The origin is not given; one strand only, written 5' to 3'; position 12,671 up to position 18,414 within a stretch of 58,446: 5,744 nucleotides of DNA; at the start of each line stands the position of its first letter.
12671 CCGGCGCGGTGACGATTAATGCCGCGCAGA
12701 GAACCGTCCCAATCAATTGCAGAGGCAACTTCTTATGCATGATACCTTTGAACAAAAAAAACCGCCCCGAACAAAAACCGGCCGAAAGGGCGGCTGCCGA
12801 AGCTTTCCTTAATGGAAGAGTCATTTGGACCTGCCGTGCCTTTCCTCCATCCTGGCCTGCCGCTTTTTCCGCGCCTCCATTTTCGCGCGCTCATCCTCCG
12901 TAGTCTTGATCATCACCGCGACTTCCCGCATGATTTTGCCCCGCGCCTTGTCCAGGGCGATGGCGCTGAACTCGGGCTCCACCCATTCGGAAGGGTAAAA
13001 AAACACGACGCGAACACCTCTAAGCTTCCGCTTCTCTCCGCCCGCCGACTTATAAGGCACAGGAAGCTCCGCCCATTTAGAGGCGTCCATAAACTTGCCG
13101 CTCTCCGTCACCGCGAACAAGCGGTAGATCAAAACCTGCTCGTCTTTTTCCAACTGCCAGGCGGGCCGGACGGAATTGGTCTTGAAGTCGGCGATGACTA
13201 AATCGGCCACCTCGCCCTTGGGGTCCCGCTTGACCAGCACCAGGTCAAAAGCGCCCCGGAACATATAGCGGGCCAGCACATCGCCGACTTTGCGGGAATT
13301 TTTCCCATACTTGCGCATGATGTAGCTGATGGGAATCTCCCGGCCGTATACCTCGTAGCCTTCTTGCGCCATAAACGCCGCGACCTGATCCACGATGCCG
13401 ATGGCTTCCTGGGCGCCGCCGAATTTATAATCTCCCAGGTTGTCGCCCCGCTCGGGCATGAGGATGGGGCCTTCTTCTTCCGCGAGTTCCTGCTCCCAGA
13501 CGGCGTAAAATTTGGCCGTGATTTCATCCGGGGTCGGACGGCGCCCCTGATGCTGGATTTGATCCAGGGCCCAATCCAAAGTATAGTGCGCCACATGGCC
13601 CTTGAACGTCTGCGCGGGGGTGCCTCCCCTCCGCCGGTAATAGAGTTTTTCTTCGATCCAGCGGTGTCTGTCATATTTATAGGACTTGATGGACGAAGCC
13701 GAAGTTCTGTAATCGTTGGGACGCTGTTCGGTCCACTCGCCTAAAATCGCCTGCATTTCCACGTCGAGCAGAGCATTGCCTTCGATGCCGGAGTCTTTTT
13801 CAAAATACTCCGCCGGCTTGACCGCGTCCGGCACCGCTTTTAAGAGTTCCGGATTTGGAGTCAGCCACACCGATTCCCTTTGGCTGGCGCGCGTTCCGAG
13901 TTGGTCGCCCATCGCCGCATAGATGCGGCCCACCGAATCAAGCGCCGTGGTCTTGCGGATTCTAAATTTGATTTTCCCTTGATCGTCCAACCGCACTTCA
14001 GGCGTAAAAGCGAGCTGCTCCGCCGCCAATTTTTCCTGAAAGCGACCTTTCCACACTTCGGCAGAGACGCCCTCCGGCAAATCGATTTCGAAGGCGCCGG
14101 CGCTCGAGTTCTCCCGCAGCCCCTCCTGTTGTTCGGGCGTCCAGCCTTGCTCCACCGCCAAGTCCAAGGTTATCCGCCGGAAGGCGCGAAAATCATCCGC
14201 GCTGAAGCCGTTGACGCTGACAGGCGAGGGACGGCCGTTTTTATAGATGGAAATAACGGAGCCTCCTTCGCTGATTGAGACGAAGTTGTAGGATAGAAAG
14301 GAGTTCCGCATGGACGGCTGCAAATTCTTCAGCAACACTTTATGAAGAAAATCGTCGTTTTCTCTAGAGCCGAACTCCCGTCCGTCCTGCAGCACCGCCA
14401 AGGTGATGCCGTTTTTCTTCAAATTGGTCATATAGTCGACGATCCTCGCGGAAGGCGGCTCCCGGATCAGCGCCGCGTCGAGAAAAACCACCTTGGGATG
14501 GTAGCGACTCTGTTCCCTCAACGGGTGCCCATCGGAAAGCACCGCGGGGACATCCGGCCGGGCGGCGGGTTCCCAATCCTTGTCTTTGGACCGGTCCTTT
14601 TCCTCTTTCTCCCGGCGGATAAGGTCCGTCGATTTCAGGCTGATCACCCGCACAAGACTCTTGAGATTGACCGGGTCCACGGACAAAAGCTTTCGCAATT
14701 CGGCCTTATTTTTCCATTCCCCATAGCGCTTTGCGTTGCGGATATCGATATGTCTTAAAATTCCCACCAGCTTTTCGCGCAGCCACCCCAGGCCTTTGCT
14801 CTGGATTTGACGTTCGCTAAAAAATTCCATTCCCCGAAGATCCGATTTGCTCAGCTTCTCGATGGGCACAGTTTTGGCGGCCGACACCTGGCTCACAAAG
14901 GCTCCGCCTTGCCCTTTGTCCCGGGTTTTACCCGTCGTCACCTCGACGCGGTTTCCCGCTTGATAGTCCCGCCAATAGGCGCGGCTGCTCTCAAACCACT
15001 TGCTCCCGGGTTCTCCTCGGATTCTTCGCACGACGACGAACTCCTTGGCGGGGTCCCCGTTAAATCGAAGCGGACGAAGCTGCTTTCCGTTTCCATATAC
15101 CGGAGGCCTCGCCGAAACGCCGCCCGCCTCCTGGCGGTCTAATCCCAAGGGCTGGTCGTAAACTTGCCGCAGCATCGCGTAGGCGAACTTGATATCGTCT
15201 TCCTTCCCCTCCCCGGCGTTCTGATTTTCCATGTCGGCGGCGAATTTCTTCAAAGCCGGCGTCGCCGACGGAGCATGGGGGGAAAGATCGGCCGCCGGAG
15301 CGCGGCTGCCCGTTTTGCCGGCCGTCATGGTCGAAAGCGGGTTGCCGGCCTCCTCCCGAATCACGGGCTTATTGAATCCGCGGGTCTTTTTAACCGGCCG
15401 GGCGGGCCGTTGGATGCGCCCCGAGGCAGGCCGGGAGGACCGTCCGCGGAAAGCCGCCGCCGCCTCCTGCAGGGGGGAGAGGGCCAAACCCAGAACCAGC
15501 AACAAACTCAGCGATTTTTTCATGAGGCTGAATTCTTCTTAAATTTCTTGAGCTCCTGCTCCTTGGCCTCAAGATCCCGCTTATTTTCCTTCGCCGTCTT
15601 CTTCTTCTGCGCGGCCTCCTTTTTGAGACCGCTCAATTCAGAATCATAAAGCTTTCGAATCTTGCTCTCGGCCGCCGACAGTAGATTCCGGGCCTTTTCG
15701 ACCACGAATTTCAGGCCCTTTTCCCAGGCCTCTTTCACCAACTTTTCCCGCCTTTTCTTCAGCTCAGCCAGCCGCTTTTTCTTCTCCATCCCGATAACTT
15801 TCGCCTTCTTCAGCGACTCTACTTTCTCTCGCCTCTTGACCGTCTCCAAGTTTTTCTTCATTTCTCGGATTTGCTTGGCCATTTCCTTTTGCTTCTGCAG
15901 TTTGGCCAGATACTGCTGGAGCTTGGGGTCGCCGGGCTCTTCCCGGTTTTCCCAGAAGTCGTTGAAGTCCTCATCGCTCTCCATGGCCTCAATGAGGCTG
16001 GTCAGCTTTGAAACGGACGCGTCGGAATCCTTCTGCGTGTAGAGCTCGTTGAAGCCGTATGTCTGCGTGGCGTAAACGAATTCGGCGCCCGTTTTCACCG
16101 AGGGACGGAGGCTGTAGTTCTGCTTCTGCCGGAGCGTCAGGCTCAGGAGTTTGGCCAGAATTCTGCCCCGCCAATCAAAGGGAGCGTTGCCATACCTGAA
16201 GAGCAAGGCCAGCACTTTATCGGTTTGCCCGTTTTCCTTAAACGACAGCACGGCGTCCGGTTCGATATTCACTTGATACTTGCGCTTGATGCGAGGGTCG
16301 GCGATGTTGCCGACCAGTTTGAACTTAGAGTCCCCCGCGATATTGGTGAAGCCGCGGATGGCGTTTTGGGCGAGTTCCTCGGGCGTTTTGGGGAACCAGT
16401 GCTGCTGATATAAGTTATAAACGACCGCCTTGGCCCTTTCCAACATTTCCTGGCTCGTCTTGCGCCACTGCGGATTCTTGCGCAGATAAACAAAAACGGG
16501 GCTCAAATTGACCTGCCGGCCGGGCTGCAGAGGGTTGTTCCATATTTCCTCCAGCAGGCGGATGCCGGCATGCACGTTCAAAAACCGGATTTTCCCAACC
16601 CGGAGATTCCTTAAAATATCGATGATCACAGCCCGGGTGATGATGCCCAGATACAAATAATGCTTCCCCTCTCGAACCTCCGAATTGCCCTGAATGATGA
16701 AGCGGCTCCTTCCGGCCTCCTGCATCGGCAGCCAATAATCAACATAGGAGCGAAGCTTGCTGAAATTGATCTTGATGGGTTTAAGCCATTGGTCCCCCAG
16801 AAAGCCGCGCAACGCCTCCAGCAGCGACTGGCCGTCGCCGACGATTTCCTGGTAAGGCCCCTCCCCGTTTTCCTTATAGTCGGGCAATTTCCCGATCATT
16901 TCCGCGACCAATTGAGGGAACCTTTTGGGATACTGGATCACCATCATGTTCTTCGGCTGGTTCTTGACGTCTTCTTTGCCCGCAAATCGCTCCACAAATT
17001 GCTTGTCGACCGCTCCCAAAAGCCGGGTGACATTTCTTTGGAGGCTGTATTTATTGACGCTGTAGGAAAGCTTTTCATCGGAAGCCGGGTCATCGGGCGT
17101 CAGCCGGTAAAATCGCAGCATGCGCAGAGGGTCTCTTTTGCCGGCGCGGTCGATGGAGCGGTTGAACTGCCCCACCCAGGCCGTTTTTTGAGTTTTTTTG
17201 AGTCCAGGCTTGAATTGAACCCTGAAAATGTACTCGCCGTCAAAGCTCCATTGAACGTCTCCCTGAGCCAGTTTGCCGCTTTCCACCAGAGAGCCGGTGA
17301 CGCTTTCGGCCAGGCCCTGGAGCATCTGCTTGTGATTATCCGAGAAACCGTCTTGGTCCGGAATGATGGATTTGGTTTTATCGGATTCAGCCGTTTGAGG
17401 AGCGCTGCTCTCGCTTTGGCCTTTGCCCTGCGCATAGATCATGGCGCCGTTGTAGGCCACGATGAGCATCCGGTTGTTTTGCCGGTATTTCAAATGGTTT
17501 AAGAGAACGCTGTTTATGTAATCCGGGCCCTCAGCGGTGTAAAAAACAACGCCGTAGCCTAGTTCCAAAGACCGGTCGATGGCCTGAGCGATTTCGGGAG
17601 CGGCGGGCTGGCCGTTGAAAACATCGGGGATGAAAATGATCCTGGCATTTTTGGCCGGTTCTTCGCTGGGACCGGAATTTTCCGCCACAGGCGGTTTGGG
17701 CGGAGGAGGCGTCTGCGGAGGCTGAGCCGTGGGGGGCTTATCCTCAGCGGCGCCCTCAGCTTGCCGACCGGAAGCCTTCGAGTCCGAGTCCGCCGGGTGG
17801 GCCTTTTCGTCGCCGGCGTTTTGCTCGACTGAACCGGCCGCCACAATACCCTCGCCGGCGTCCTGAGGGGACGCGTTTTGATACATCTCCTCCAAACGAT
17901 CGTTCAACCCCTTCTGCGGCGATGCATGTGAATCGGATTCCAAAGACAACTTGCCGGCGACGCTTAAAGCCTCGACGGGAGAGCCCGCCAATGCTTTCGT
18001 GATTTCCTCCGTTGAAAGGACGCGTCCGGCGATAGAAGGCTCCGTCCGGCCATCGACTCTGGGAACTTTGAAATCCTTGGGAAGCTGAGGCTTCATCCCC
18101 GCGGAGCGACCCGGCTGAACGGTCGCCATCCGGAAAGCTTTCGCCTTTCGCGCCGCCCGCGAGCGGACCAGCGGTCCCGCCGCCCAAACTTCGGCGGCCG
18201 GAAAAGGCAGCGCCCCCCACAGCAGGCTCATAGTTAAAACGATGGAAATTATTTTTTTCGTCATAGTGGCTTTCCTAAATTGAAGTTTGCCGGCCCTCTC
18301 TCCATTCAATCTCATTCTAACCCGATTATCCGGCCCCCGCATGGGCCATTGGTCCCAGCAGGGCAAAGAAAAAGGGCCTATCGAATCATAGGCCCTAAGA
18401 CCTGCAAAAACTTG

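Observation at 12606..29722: Shared, unusual N-terminal leader on all five giant proteins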

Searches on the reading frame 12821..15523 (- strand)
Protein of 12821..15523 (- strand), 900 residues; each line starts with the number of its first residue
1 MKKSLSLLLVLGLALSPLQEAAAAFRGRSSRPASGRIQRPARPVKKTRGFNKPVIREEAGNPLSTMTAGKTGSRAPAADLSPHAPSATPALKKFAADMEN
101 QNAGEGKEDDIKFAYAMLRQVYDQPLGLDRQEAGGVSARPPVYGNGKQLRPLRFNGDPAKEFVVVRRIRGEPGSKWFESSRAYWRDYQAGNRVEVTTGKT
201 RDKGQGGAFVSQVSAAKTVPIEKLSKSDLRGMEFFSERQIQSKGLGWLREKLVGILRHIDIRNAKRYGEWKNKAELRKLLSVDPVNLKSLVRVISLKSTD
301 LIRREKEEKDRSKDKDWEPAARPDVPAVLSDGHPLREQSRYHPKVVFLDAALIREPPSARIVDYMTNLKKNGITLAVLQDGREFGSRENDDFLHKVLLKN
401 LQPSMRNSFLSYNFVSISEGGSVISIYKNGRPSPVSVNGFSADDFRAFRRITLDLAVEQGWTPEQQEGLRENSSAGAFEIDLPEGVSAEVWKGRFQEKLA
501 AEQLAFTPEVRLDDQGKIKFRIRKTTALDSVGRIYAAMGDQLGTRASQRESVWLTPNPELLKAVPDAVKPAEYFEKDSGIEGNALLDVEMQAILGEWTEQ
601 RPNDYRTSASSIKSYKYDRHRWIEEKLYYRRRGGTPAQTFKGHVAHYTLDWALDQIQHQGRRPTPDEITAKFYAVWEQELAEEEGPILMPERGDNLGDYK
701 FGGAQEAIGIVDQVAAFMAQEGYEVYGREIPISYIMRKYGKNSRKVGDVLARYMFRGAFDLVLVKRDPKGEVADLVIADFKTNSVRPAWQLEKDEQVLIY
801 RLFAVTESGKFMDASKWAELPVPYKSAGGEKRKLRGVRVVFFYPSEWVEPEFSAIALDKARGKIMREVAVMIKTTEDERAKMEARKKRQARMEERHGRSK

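Call 4: search_protein_families(library=pfam, proteins=[window:12821-15523:-], max_evalue=0.01)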
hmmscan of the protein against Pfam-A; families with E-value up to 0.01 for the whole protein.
window:12821-15523:- (900 aa): 0 families

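Call 5: search_protein_families(library=ncbifam, proteins=[window:12821-15523:-], max_evalue=0.01)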
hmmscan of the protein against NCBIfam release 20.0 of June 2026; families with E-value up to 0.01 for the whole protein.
window:12821-15523:- (900 aa): 0 families

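Call 59: search_solved_structures(query=window:12821-15523:-, max_evalue=1)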
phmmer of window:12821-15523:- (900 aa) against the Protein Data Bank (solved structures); distinct sequences matched with E-value up to 1: 0.

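Call 68: search_protein_families(library=padloc, proteins=[window:12821-15523:-], max_evalue=0.1)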
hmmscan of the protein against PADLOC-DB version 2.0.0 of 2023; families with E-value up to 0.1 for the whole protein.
window:12821-15523:- (900 aa): 0 families

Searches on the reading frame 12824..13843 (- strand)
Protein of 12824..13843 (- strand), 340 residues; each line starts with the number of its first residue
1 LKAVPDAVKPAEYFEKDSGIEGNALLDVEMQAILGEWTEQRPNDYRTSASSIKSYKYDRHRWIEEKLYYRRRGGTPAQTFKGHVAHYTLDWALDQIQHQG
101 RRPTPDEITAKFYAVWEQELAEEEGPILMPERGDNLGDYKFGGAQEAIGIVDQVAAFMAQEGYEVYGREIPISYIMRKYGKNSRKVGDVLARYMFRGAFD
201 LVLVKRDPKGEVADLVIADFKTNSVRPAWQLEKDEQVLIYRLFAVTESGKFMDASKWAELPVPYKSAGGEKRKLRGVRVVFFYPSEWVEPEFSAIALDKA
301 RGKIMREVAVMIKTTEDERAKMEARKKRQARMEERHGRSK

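Call 71: search_protein_families(library=pfam, proteins=[window:12824-13813:-], max_evalue=10)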
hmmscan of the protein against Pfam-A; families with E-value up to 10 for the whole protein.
window:12824-13813:- (330 aa): 0 families

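Call 84: predict_structure(protein=window:12824-13843:-)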
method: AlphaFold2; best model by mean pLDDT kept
length: 340 residues; sequences in the alignment: 1
mean_pLDDT: 45.6   pTM: 0.35
mean pLDDT of the five models: 45.6, 40.7, 40.0, 39.1, 35.8
residues with pLDDT >= 90: 0; 70-90: 10; 50-70: 138; < 50: 192
segments of 3 or more residues with pLDDT < 50: 1-28, 45-54, 68-84, 118-144, 196-198, 210-213, 227-319
pLDDT, mean of each block of 10 residues (from residue 1): 25 32 43 58 45 51 52 39 51 59 56 50 32 32 51 58 57 54 55 52 57 54 50 37 32 32 28 29 36 38 30 38 70 65
secondary structure, 60 per line:
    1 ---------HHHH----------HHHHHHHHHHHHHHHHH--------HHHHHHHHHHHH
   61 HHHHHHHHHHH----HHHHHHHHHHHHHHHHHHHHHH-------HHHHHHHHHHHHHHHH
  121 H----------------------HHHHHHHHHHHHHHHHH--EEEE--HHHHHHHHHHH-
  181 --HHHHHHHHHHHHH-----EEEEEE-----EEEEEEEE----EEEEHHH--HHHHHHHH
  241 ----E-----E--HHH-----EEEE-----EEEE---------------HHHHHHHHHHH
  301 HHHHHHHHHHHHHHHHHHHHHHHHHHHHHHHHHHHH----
elements in order: H10-13 H24-40 H49-71 H76-97 H105-121 H144-160 E163-166 H169-179 H183-195 E201-206 E212-219 E224-227 H233-240 E262-265 E271-274 H290-336

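Call 88: fold_search(model_id=the predicted structure, library=pdb)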
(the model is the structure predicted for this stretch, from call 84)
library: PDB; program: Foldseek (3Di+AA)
matches with E <= 10: 213; with E <= 0.001: 0
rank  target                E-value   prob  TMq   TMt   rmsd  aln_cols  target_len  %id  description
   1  8igr_L                2.6e-01  0.20  0.14  0.15  15.1       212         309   13  Cryo-EM structure of CII-dependent transcription activation complex (released 2023-05-17)
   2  8gym_B                4.3e-01  0.11  0.15  0.12  34.7       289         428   11  Cryo-EM structure of Tetrahymena thermophila respiratory mega-complex MC IV2+(I+III2+II)2 (released 2023-06-14)
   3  7n61_1D               5.6e-01  0.06  0.10  0.06  21.9       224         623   13  structure of C2 projections and MIPs (released 2022-05-18)
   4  4zsf_A                8.8e-01  0.11  0.13  0.16  14.2       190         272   13  Crystal structure of pre-specific restriction endonuclease BsaWI-DNA complex (released 2015-10-07)
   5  7kin_F                1.2e+00  0.04  0.13  0.14  27.7       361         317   12  Mycobacterium tuberculosis WT RNAP transcription open promoter complex with WhiB7 promoter (released 2021-04-21)
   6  2awc                  1.5e+00  0.30  0.16  0.33   8.4       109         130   10  deoxy-DcrH-Hr (released 2006-08-15)
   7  5jrc_A                1.6e+00  0.07  0.13  0.19  15.2       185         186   14  Crystal structure of NeC3PO in complex with ssRNA. (released 2016-09-28)
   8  6dg6_A                1.7e+00  0.28  0.15  0.37   8.0        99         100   13  Structure of a de novo designed Interleukin-2/Interleukin-15 mimetic (released 2019-01-16)
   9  5jr9_A                1.7e+00  0.09  0.14  0.21  17.8       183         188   11  Crystal structure of apo-NeC3PO (released 2016-09-28)
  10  2avk                  1.9e+00  0.25  0.16  0.32   7.8       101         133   10  met-azido-DcrH-Hr (released 2006-08-08)
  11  5jre_B                1.9e+00  0.08  0.13  0.21  15.4       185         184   13  Crystal structure of NeC3PO in complex with ssDNA. (released 2016-09-28)
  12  8dz8_D                2.1e+00  0.25  0.15  0.37   7.9        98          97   13  Neoleukin 4, a de novo designed IL-4 mimetic (released 2023-03-29)
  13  5jr9_D                2.1e+00  0.08  0.14  0.21  17.8       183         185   11  Crystal structure of apo-NeC3PO (released 2016-09-28)
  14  9e86_F                2.1e+00  0.08  0.14  0.16  16.2       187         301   14  De Novo Mycobacterium tuberculosis transcription initiation promoter complex with 5-mer RNA and open Beta' clamp (RNA  (released 2025-10-01)
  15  1jpl_A                2.1e+00  0.08  0.10  0.18  15.8       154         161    7  GGA3 VHS domain complexed with C-terminal peptide from cation-independent mannose 6-phosphate receptor (released 2002-02-27)
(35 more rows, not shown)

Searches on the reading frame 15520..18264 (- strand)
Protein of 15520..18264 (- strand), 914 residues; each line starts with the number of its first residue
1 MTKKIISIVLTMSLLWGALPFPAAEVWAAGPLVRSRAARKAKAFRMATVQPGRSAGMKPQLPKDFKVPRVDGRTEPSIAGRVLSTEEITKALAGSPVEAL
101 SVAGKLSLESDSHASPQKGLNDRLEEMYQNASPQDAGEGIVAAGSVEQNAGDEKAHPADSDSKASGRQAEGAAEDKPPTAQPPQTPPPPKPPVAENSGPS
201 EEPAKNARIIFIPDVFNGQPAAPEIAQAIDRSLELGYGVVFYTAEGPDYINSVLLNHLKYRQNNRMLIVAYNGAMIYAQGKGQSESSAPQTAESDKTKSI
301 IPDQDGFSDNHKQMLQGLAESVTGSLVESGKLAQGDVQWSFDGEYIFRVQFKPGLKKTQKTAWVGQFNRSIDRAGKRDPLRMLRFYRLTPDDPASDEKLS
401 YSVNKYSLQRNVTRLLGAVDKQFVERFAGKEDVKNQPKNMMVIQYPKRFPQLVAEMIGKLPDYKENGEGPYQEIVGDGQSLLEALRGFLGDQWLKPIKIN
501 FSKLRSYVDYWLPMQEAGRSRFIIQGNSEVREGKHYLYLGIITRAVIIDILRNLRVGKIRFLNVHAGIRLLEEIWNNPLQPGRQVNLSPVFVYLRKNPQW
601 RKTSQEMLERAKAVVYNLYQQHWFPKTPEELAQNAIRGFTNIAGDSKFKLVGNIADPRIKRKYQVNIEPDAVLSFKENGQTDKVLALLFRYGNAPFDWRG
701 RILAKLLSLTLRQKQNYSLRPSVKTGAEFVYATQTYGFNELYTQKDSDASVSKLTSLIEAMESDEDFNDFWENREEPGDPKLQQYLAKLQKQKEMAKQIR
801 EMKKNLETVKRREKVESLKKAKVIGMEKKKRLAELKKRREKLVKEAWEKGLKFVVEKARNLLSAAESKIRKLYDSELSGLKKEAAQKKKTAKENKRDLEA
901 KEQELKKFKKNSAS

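Call 4: search_protein_families(library=pfam, proteins=[window:15520-18264:-], max_evalue=0.01)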
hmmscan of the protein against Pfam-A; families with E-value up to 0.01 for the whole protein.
window:15520-18264:- (914 aa): 0 families

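Call 5: search_protein_families(library=ncbifam, proteins=[window:15520-18264:-], max_evalue=0.01)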
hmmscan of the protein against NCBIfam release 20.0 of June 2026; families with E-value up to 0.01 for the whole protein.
window:15520-18264:- (914 aa): 0 families

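Call 60: search_solved_structures(query=window:15520-18264:-, max_evalue=1)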
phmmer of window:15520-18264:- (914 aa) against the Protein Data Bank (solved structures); distinct sequences matched with E-value up to 1: 0.

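Call 68: search_protein_families(library=padloc, proteins=[window:15520-18264:-], max_evalue=0.1)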
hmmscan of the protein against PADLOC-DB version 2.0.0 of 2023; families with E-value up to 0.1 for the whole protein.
window:15520-18264:- (914 aa): 0 families

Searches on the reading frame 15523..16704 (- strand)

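Call 71: search_protein_families(library=pfam, proteins=[window:15523-16704:-], max_evalue=10)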
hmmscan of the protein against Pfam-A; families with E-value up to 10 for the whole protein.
window:15523-16704:- (394 aa): 6 families
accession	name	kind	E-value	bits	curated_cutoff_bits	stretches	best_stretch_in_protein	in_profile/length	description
PF17308.7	Corazonin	-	0.0093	16.8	25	1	242-328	30-116/134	Pro-corazonin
PF25135.1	DUF7822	-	0.075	13.4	27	1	257-322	58-123/140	Domain of unknown function (DUF7822)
PF23786.1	Baseplate_wedge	-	0.14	12.1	27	1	250-340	58-145/284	Phage baseplate wedge subunit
PF02998.19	Lentiviral_Tat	-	0.92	10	27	1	240-286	19-63/86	Lentiviral Tat protein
PF10241.14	KxDL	-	0.95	10.2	27.2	1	349-391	35-77/86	Uncharacterized conserved protein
PF19745.5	FUT8_N_cat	-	7.6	5.6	27.6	0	255-387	38-174/499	Alpha-(1,6)-fucosyltransferase N- and catalytic domains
